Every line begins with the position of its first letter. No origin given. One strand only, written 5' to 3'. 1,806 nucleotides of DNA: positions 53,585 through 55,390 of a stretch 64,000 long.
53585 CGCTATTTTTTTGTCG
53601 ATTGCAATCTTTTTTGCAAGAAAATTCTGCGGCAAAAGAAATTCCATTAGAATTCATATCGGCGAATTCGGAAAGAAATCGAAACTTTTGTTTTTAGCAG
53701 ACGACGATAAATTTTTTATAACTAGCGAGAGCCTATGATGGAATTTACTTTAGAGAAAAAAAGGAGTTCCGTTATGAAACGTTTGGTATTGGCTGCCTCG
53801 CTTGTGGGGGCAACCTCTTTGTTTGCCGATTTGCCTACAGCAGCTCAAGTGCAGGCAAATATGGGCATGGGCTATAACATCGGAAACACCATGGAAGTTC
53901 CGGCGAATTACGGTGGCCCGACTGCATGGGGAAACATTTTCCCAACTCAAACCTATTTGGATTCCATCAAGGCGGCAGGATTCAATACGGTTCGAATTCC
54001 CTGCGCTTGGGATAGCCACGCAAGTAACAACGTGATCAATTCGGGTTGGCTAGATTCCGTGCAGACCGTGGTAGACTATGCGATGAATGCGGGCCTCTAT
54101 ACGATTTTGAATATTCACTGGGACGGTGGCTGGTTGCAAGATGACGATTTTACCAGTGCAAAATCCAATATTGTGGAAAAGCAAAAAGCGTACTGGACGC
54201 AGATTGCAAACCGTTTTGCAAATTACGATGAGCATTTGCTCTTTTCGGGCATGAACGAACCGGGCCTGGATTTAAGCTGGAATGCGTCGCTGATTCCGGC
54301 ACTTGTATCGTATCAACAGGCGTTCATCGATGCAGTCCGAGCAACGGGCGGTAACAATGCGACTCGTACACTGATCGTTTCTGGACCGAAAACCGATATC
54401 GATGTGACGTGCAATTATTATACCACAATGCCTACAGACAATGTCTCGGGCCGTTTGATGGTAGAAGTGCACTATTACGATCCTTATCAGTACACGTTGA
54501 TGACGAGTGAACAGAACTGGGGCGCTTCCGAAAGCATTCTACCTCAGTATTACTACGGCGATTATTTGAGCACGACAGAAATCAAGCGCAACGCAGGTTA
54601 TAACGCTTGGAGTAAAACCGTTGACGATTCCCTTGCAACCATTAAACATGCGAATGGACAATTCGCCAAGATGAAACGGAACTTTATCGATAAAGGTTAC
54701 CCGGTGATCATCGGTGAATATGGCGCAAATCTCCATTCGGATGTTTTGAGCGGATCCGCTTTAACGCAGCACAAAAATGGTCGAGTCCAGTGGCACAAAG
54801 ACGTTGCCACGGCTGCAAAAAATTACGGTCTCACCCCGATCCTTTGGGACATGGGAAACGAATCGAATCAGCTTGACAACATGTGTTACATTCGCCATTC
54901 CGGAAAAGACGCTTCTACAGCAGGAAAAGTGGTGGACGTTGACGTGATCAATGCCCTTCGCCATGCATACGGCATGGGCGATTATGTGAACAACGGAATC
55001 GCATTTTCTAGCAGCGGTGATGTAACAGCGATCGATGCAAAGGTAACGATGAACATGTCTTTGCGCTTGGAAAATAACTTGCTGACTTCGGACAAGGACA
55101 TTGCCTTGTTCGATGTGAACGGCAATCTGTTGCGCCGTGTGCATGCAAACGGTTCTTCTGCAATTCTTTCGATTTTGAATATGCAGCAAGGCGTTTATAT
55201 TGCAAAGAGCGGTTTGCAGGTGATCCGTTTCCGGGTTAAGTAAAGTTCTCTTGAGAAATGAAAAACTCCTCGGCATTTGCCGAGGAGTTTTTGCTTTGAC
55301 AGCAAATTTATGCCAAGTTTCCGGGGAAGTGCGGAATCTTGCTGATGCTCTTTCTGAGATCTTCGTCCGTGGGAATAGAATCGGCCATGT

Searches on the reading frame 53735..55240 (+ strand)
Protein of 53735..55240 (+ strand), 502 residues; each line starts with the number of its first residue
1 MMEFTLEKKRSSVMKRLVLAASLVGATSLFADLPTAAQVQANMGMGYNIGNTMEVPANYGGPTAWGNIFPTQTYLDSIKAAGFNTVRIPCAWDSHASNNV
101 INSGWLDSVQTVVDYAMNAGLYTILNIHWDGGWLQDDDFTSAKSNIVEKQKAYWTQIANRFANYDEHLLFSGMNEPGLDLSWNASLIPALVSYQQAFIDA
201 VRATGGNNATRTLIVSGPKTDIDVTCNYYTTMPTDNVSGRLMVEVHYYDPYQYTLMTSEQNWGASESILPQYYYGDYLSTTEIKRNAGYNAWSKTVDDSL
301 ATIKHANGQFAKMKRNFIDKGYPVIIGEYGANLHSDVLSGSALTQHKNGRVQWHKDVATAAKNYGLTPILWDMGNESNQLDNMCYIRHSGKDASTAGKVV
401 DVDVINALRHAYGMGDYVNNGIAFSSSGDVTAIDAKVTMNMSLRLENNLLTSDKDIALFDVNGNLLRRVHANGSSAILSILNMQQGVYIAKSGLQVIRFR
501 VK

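Call 6: search_protein_families(library=ncbifam, proteins=[window:53735-55240:+], max_evalue=1)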
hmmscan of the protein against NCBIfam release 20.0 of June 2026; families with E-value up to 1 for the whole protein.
window:53735-55240:+ (502 aa): 4 families
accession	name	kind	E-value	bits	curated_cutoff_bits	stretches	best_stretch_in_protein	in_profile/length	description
NF051847.1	EndGlycCerase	equivalog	7.1e-05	21.6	700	1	76-131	65-121/455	endoglycoceramidase I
TIGR04183.1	Por_Secre_tail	domain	0.00037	20.4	23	1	447-491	14-57/72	T9SS type A sorting domain-containing protein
NF033708.1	T9SS_Cterm_ChiA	domain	0.036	13.9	40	1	454-491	2-40/55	T9SS sorting signal type C domain-containing protein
TIGR02321.1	Pphn_pyruv_hyd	equivalog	0.082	12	374.4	1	27-95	18-83/290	phosphonopyruvate hydrolase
